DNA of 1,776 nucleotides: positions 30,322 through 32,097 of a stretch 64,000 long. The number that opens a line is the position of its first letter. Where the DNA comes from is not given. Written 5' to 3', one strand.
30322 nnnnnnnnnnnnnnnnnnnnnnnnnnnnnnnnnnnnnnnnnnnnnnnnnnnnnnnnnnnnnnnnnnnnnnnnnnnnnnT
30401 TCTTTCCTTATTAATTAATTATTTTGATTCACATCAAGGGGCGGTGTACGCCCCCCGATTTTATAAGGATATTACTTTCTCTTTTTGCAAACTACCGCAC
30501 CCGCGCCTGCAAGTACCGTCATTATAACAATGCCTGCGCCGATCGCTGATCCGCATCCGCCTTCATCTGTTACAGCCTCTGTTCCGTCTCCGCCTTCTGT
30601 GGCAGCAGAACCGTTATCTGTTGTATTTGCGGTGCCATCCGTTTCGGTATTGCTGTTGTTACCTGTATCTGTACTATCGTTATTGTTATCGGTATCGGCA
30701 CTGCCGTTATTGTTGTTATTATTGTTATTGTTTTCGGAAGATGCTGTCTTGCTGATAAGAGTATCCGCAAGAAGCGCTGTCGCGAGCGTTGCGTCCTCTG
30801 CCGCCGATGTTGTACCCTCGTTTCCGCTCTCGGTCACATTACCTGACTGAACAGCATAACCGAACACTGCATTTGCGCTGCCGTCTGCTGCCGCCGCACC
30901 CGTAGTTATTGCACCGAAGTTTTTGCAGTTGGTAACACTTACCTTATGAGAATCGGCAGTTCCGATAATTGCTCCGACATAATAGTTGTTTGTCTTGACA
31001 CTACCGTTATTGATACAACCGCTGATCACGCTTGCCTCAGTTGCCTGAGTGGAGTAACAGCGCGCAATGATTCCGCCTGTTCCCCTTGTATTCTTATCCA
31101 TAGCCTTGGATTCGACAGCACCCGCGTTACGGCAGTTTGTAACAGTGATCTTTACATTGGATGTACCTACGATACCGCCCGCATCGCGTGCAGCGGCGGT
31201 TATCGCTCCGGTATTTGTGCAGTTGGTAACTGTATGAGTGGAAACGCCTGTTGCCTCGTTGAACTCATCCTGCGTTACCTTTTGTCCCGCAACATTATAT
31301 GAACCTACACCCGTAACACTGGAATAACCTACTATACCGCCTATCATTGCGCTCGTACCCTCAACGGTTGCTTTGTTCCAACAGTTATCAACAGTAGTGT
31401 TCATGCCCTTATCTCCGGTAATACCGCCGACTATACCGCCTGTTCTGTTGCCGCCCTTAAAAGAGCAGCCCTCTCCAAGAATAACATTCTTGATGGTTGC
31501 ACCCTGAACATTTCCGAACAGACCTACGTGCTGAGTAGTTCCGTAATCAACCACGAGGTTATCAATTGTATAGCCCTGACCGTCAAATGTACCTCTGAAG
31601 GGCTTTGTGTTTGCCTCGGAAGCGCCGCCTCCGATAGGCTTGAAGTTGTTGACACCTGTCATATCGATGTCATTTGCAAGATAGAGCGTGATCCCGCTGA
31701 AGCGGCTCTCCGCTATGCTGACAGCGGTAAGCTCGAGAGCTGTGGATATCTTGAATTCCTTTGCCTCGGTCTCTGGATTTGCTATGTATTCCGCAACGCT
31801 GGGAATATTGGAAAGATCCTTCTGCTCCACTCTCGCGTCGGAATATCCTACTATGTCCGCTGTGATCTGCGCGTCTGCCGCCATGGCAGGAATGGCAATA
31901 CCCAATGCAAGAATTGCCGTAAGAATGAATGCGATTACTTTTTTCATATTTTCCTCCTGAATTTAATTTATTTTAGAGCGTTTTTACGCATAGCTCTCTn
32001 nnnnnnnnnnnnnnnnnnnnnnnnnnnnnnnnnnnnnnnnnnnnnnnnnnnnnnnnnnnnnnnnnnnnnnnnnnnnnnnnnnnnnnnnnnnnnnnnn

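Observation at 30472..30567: Shared C-terminal tripartite tail GGC[GN]S + TM + Lys/Arg on three secreted proteins: candidate sorting/anchoring signal with an invariant Cys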

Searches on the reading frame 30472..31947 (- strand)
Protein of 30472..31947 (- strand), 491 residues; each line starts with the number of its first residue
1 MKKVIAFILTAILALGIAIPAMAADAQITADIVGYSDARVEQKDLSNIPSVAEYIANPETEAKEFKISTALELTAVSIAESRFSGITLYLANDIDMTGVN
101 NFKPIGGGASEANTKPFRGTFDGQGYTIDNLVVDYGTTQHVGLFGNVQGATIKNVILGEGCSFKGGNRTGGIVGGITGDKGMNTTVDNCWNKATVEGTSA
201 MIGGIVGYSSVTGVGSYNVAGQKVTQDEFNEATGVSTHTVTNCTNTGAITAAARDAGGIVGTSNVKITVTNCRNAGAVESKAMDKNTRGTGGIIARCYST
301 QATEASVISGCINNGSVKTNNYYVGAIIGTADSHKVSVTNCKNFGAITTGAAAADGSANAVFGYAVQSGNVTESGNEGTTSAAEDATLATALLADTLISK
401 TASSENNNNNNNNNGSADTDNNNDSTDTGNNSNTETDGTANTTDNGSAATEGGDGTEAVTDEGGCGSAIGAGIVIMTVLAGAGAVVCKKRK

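Call 8: search_protein_families(library=ncbifam, proteins=[window:30472-31947:-], max_evalue=10)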
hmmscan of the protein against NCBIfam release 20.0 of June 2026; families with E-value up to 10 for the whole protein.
window:30472-31947:- (491 aa): 0 families

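Call 9: search_protein_families(library=pfam, proteins=[window:30472-31947:-], max_evalue=1)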
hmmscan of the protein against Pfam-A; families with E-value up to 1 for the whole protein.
window:30472-31947:- (491 aa): 1 family
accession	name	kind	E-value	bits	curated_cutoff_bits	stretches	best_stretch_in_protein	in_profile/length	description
PF09639.16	YjcQ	-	0.12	13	23.3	1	61-130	12-79/95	YjcQ protein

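Call 12: find_encoding_contigs(protein=window:30472-31947:-, flank=10000, max_places=4)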
Protein window:30472-31947:- (491 aa): 1 contig read that carries it; 1 place shown.
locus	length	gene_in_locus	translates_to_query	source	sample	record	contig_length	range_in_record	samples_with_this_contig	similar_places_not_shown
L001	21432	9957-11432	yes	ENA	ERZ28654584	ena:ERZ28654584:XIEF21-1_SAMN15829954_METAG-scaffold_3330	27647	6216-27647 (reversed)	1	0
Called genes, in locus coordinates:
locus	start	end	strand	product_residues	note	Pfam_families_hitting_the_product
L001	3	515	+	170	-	?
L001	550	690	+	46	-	-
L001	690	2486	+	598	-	PF03372:Exo_endo_phos (weak)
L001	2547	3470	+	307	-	-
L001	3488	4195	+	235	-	PF03009:GDPD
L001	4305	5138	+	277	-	PF03009:GDPD, PF16387:DUF4996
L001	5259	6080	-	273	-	PF12833:HTH_18, PF00165:HTH_AraC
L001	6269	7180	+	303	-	PF00722:Glyco_hydro_16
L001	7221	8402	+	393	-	PF03372:Exo_endo_phos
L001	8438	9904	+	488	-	-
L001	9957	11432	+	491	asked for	-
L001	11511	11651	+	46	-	-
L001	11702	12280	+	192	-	-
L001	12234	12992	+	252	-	-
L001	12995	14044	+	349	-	PF03372:Exo_endo_phos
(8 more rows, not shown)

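Call 15: find_homologous_proteins(query=window:30472-31947:-)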
Query window:30472-31947:- (491 aa): 245 proteins with E <= 0.001 among 8000 candidates; the best 120 are listed.
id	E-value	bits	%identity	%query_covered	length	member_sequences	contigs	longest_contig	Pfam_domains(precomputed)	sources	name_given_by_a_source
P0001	0.0e+0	1030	100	100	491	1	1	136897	-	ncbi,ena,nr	ncbi:MAG: hypothetical protein IJY08_03470 [Clostridia bacterium]|nr:hypothetical protein [Clostridi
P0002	1.2e-231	788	77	100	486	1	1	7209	-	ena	-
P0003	5.0e-220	749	73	100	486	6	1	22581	-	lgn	-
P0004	1.1e-218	745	73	100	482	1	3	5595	-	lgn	-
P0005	1.2e-174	600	59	100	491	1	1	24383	-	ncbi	-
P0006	3.7e-174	598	60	100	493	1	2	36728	-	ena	-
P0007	2.3e-169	582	59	100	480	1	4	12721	-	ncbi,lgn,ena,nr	ncbi:MAG: hypothetical protein IJZ83_01945 [Clostridia bacterium]|nr:hypothetical protein [Clostridi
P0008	1.4e-126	441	51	100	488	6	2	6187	-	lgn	-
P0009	3.3e-116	407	46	100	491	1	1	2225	-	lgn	-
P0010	5.2e-112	393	45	100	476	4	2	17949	-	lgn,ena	-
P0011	5.4e-112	393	45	100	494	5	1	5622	-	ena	-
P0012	2.0e-108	381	46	100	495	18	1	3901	-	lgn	-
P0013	3.5e-74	269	32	83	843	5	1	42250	PF07581.18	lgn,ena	-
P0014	2.6e-69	253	36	94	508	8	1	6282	PF07581.18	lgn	-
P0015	1.9e-62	230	33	94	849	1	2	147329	-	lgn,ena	-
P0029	7.9e-50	188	36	100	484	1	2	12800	PF07581.18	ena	-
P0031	3.1e-49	186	34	93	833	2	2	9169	PF07581.18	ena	-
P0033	2.9e-45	173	35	100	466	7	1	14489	PF07581.18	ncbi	-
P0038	4.4e-41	159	32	100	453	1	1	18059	PF07581.18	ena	-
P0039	1.8e-40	157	34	100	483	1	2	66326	-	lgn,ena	-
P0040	1.2e-39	155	32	94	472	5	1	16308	PF07581.18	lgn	-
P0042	3.8e-39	153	35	82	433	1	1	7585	-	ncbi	-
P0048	4.4e-37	146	30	93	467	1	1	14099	-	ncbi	-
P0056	8.1e-31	126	30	100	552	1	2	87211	-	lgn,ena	-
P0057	1.2e-30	125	35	71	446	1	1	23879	-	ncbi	-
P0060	2.0e-28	118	35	49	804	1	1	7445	PF07581.18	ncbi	ncbi:MAG: GLUG motif-containing protein, partial [Rikenellaceae bacterium]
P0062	8.5e-27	112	33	71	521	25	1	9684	PF07581.18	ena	-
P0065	1.3e-26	112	33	65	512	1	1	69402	-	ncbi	-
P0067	1.1e-25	109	28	100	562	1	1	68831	-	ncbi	-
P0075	2.1e-18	85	34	70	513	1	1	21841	PF07581.18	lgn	-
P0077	4.5e-17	80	41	24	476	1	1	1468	PF07581.18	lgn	-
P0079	6.2e-17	80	36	38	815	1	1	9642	PF07581.18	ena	-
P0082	4.0e-15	74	31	66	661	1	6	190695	PF07581.18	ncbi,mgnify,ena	mgnify:CR=1 FL=1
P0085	1.1e-14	72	33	51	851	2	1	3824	PF07581.18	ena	-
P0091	8.2e-14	70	30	62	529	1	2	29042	PF07581.18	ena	-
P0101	3.5e-12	64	32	53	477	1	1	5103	PF07581.18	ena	-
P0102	4.2e-12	64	32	50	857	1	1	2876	PF07581.18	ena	-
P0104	7.4e-12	63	26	53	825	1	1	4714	PF05342.20,PF07581.18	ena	-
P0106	9.0e-12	63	26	65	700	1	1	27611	PF07581.18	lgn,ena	-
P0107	1.3e-11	62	31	70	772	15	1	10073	PF07581.18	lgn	-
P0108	1.8e-11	62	30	56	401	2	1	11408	PF07581.18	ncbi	-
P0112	2.6e-11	61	32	48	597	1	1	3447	PF09479.17,PF07581.18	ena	-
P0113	2.9e-11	61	36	32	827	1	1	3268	PF07581.18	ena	-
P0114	4.4e-11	61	34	36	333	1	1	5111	PF07581.18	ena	-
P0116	1.2e-10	59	28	88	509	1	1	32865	PF07581.18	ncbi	-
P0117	2.0e-10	58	34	46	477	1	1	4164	PF07581.18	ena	-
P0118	2.7e-10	58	31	49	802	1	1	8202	PF07581.18,PF02368.25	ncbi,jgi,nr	ncbi:MAG: Ig-like domain-containing protein [Acholeplasmatales bacterium]|jgi:hypothetical protein|n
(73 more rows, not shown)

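Call 23: list_cluster_members(proteins=[P0005, P0007, P0033, P0042, P0048, P0057, P0065, P0067, P0116, P0144])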
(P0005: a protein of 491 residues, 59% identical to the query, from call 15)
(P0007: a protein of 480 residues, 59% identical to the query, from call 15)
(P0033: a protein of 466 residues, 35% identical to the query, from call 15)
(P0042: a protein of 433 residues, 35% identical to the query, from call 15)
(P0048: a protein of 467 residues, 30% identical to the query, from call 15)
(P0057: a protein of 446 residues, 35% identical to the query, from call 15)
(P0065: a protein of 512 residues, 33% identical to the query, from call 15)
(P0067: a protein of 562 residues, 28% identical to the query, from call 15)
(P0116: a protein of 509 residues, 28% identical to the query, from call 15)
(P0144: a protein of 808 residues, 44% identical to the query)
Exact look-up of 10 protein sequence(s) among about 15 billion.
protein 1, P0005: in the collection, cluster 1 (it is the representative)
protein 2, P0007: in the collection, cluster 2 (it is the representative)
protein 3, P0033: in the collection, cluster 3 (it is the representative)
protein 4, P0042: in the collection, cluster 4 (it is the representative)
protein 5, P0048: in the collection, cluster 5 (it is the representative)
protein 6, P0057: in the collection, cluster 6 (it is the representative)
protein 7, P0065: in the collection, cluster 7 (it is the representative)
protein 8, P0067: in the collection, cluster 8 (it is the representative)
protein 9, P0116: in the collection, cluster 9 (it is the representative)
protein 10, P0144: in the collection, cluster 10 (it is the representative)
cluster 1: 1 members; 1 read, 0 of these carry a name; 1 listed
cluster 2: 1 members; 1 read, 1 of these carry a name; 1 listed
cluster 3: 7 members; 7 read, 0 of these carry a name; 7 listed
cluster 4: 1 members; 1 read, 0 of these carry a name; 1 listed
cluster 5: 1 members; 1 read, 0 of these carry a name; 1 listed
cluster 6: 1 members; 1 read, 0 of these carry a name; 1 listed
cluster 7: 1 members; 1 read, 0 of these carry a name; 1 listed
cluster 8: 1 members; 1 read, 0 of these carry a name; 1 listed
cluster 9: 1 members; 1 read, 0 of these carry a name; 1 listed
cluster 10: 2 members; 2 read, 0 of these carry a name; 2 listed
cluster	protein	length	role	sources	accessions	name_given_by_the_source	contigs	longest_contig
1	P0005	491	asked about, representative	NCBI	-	-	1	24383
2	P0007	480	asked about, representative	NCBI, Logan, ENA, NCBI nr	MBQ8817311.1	MAG: hypothetical protein IJZ83_01945 [Clostridia bacterium] | hypothetical protein [Clostridia bacterium]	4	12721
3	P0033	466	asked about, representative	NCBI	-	-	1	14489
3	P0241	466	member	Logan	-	-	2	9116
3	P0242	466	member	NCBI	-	-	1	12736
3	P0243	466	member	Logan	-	-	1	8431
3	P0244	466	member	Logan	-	-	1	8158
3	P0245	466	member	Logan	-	-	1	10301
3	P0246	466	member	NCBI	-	-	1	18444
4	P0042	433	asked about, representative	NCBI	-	-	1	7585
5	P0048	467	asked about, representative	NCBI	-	-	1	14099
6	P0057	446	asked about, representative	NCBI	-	-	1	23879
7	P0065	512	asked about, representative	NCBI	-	-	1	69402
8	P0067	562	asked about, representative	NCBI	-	-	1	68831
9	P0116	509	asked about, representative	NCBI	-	-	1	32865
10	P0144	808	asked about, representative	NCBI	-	-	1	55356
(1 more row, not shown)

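Call 45: find_encoding_contigs(protein=P0015, flank=10000, max_places=1)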
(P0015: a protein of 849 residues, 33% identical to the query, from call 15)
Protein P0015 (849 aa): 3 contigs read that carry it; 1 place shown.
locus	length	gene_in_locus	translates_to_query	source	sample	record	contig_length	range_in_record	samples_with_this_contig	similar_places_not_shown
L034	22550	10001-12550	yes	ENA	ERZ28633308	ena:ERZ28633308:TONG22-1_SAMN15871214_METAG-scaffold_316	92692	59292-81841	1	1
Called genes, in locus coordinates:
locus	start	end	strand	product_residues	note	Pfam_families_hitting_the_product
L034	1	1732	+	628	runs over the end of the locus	PF00664:ABC_membrane, PF00005:ABC_tran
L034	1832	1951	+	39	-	-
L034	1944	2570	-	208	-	-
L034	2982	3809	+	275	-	PF00924:MS_channel_2nd, PF21082:MS_channel_3rd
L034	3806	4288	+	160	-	PF02464:CinA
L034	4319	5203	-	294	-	PF01156:IU_nuc_hydro (faint)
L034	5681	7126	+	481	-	-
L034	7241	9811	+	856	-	-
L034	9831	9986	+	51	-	-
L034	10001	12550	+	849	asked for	-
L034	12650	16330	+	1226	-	PF06439:3keto-disac_hyd (faint), PF13088:BNR_2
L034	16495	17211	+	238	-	PF00440:TetR_N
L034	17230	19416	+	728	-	PF14262:Cthe_2159 (weak)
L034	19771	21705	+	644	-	PF01301:Glyco_hydro_35 (weak), PF02449:Glyco_hydro_42, PF08532:Glyco_hydro_42M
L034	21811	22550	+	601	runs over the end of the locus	PF13088:BNR_2 (faint), PF02012:BNR (faint)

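Call 46: find_encoding_contigs(protein=P0056, flank=10000, max_places=1)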
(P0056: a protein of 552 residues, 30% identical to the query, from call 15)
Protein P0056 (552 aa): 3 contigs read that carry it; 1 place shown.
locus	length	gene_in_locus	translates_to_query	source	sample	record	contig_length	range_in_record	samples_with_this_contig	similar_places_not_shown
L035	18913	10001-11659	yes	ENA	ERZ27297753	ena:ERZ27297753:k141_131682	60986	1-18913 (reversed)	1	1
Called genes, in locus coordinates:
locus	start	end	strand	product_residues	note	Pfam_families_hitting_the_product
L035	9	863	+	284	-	PF10418:DHODB_Fe-S_bind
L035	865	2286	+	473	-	PF14691:Fer4_20, PF01262:AlaDh_PNT_C (faint), PF13738:Pyr_redox_3 (faint), PF01946:Thi4 (weak), PF07992:Pyr_redox_2, PF12831:FAD_oxidored (faint), PF13450:NAD_binding_8, PF00070:Pyr_redox (weak)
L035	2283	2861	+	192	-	PF18927:CrtO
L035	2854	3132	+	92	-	-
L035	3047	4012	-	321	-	PF07883:Cupin_2 (weak), PF02311:AraC_binding, PF12833:HTH_18, PF00165:HTH_AraC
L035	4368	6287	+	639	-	-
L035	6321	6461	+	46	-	-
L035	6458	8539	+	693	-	PF02065:Melibiase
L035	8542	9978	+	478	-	-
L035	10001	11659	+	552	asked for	-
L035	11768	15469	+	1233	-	-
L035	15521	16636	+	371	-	PF24316:Tli3 (faint), PF02012:BNR (faint), PF13088:BNR_2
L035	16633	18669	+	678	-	PF05691:Raffinose_syn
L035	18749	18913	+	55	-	?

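Call 48: find_encoding_contigs(protein=P0039, flank=10000, max_places=1)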
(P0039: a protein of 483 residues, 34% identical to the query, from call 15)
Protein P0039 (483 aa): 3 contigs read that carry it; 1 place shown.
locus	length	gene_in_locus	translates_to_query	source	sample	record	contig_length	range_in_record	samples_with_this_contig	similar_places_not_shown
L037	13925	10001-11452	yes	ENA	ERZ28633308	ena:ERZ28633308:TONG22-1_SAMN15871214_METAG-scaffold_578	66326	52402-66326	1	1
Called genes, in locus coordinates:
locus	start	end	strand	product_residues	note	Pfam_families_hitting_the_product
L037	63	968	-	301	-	PF02311:AraC_binding (weak), PF12833:HTH_18, PF00165:HTH_AraC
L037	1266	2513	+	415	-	PF13088:BNR_2 (faint)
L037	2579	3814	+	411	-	PF13088:BNR_2 (faint)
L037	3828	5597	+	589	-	PF13088:BNR_2 (faint), PF02012:BNR (faint)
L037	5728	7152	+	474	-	-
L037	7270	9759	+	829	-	-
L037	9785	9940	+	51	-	-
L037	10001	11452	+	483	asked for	-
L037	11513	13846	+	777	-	PF22666:Glyco_hydro_2_N2, PF00703:Glyco_hydro_2 (weak)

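Call 80: find_encoding_contigs(protein=P0065, flank=10000, max_places=1)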
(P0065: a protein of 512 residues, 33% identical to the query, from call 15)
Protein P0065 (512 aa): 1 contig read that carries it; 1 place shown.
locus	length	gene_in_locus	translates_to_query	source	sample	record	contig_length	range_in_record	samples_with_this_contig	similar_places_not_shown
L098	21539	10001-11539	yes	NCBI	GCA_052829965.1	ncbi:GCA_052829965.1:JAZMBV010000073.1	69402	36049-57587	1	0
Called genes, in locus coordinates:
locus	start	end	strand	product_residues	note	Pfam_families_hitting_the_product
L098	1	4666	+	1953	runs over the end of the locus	PF13088:BNR_2 (faint)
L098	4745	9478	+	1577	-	PF24316:Tli3 (faint), PF02012:BNR (faint), PF13088:BNR_2 (weak)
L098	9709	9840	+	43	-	-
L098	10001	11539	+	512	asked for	-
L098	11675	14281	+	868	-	-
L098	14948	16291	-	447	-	PF01523:PmbA_TldD_1st, PF19290:PmbA_TldD_2nd, PF19289:PmbA_TldD_3rd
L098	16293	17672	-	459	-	PF01523:PmbA_TldD_1st, PF19290:PmbA_TldD_2nd, PF19289:PmbA_TldD_3rd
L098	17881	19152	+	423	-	PF06245:DUF1015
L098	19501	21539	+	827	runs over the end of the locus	PF00496:SBP_bac_5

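Call 81: find_encoding_contigs(protein=P0067, flank=10000, max_places=1)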
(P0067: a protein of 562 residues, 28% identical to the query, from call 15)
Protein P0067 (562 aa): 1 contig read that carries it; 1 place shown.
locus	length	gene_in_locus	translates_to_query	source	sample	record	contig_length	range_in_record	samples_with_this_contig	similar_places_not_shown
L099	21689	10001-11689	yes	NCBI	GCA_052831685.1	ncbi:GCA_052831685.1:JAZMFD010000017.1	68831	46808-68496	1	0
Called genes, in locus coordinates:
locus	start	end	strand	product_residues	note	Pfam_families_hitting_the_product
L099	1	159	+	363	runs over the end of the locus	PF08531:Bac_rhamnosid_N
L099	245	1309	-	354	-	PF07883:Cupin_2 (faint), PF21621:MPI_cupin_dom (weak)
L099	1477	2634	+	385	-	PF00480:ROK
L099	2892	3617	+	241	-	PF13353:Fer4_12 (weak), PF04055:Radical_SAM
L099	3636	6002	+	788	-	PF02901:PFL-like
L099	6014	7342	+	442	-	PF00370:FGGY_N, PF02782:FGGY_C (weak)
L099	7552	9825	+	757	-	PF17389:Bac_rhamnosid6H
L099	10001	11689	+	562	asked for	-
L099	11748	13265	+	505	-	-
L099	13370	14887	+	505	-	-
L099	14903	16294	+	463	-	PF03372:Exo_endo_phos (weak)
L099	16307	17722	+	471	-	PF03372:Exo_endo_phos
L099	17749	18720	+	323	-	PF03372:Exo_endo_phos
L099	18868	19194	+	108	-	PF13560:HTH_31, PF12844:HTH_19, PF01381:HTH_3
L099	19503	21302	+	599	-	-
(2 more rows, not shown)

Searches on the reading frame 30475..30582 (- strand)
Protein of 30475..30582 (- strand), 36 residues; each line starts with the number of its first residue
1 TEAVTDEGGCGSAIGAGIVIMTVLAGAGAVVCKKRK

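Call 8: search_protein_families(library=ncbifam, proteins=[window:30475-30582:-], max_evalue=10)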
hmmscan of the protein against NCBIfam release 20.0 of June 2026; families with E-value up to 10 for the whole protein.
seq(36 aa): 5 families
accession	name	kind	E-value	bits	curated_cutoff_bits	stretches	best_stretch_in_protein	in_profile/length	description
NF045522.1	MXAN_2561_fam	equivalog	0.002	17.6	150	1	5-36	274-304/304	MXAN_2561 family MXYO-CTERM-anchored protein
NF033846.1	Rumino_NPXTG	domain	0.0035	17.6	23.5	1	11-36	5-30/30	NPXTG-anchored protein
NF041528.1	strep_LAETG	domain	0.082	12.7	30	1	16-36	15-35/35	LAETG motif-containing sortase-dependent surface protein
TIGR00814.1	stp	subfamily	0.39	9.7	525.8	1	10-31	13-34/397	serine/threonine transporter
NF038356.1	actino_DLW39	hypoth_equivalog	1.5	8.7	24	1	19-36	4-21/38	DLW-39 family protein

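Call 65: search_protein_representatives(alignment_id=A1)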
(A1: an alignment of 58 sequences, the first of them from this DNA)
Query: 58 sequences, 36 profile positions. Proteins with E-value up to 0.001 (for the whole library): 922; up to 1e-10: 0; up to 1e-30: 0. The best 150 are listed.
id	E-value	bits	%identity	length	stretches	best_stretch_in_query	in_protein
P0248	3.3e-10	55.4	-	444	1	1-36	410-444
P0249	3.7e-10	55.2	-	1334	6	5-21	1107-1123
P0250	9.3e-10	53.9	-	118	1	2-35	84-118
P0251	1.2e-09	53.6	-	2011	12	6-17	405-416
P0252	2.5e-09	52.6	-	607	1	1-35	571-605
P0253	6.7e-09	51.2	-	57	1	2-35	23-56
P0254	7.8e-09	51.0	-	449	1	3-35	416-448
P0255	8.3e-09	50.9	-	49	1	1-35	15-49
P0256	2.0e-08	49.7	-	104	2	4-36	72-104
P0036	2.1e-08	49.6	-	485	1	1-36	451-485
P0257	2.2e-08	49.6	-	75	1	1-36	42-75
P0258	2.7e-08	49.3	-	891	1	1-36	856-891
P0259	3.2e-08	49.0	-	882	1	2-35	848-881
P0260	3.3e-08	49.0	-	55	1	2-34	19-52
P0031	5.0e-08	48.4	-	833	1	1-36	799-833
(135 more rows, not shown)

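Call 68: search_protein_families(library=pfam, alignment_id=A2, max_evalue=0.0001)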
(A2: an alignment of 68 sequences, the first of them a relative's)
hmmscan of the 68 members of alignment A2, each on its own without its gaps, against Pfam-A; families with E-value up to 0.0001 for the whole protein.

A. member 1, P0248 (444 aa): 0 families

B. families by the number of members that match (of 68 scanned): 18 families
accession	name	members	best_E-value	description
PF06452.16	CBM9_1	2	7.7e-15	Carbohydrate family 9 binding domain-like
PF13385.13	Laminin_G_3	2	1.2e-13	Concanavalin A-like lectin/glucanases superfamily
PF04886.17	PT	2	7.2e-09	PT disordered repeat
PF13306.12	LRR_5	1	3.6e-71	BspA type Leucine rich repeat region (6 copies)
PF13472.12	Lipase_GDSL_2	1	2.4e-30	GDSL-like Lipase/Acylhydrolase family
PF01183.26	Glyco_hydro_25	1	6.5e-24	Glycosyl hydrolases family 25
PF16255.11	Lipase_GDSL_lke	1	3.2e-19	GDSL-like Lipase/Acylhydrolase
PF09479.16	Flg_new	1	1.5e-14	Listeria-Bacteroides repeat domain (List_Bact_rpt)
PF00657.28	Lipase_GDSL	1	8.4e-11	GDSL-like Lipase/Acylhydrolase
PF00149.33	Metallophos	1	9.5e-11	Calcineurin-like phosphoesterase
PF13855.12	LRR_8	1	3.8e-10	Leucine rich repeat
PF07581.17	Glug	1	5.1e-09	The GLUG motif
PF00963.24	Cohesin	1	5.2e-09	Cohesin domain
PF05345.18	He_PIG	1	4.1e-06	Putative Ig domain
PF03442.20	CBM_X2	1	4.7e-06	Carbohydrate binding domain X2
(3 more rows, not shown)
